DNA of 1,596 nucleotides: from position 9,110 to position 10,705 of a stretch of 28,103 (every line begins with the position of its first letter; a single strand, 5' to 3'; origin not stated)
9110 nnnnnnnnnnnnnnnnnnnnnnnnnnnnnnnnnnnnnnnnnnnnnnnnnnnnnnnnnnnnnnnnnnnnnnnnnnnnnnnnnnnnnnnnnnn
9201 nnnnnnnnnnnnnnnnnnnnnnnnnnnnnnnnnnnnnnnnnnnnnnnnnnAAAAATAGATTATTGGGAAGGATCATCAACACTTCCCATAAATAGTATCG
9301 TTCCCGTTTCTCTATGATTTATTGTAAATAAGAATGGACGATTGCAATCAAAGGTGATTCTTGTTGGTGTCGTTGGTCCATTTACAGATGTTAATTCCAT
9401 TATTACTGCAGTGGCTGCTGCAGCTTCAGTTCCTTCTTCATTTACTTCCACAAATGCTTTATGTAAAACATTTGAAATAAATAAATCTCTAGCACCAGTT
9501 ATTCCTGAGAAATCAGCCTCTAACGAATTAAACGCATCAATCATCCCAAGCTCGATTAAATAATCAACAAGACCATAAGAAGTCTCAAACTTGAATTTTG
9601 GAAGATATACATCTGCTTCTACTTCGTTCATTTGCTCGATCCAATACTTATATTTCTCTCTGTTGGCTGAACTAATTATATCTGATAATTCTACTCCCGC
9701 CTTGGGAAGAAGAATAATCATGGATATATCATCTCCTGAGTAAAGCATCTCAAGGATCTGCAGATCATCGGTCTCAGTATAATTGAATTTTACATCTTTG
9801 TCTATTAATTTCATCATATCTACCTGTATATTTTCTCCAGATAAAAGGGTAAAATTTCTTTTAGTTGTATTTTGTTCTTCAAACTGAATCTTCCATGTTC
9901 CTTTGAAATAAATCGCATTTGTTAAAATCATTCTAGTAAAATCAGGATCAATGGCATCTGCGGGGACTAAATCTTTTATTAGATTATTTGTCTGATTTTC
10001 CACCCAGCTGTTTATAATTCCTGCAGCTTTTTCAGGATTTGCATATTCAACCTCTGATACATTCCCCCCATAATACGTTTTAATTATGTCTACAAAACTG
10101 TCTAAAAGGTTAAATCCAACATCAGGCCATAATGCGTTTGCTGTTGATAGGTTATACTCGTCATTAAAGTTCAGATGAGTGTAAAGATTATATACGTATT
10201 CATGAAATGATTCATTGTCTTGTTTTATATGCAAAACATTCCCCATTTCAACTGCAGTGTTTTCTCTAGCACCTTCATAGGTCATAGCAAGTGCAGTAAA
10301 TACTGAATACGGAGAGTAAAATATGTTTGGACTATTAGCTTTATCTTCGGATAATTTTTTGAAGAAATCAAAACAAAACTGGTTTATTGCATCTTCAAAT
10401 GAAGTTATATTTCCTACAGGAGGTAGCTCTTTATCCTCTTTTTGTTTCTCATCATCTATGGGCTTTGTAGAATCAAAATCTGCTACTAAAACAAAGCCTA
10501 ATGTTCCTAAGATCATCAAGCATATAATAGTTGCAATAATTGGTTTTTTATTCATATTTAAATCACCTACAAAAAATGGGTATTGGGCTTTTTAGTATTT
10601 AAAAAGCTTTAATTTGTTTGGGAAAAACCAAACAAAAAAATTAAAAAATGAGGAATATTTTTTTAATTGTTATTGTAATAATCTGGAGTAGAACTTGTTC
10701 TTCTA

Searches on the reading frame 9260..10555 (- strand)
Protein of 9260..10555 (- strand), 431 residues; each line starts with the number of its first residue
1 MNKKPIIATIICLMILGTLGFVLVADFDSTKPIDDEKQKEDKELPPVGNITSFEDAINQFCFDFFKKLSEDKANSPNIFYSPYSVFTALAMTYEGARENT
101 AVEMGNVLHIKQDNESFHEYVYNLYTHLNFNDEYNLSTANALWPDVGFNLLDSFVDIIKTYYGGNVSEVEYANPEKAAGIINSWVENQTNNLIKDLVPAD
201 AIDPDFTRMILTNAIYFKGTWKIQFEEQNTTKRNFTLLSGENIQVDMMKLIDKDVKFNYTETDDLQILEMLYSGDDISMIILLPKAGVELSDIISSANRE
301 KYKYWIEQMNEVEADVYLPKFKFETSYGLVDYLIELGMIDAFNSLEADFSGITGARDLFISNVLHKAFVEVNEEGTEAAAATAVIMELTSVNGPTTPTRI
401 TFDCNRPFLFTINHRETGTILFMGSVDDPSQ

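Call 3: search_protein_families(library=pfam, proteins=[window:9260-10555:-])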
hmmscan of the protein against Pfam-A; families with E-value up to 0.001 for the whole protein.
window:9260-10555:- (431 aa): 1 family
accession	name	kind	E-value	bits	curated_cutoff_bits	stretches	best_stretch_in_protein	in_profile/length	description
PF00079.25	Serpin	-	1.6e-115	386.7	27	1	56-429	2-370/370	Serpin (serine protease inhibitor)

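Call 4: search_protein_families(library=ncbifam, proteins=[window:9260-10555:-])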
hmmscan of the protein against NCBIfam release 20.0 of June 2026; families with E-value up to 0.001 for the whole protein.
window:9260-10555:- (431 aa): 0 families
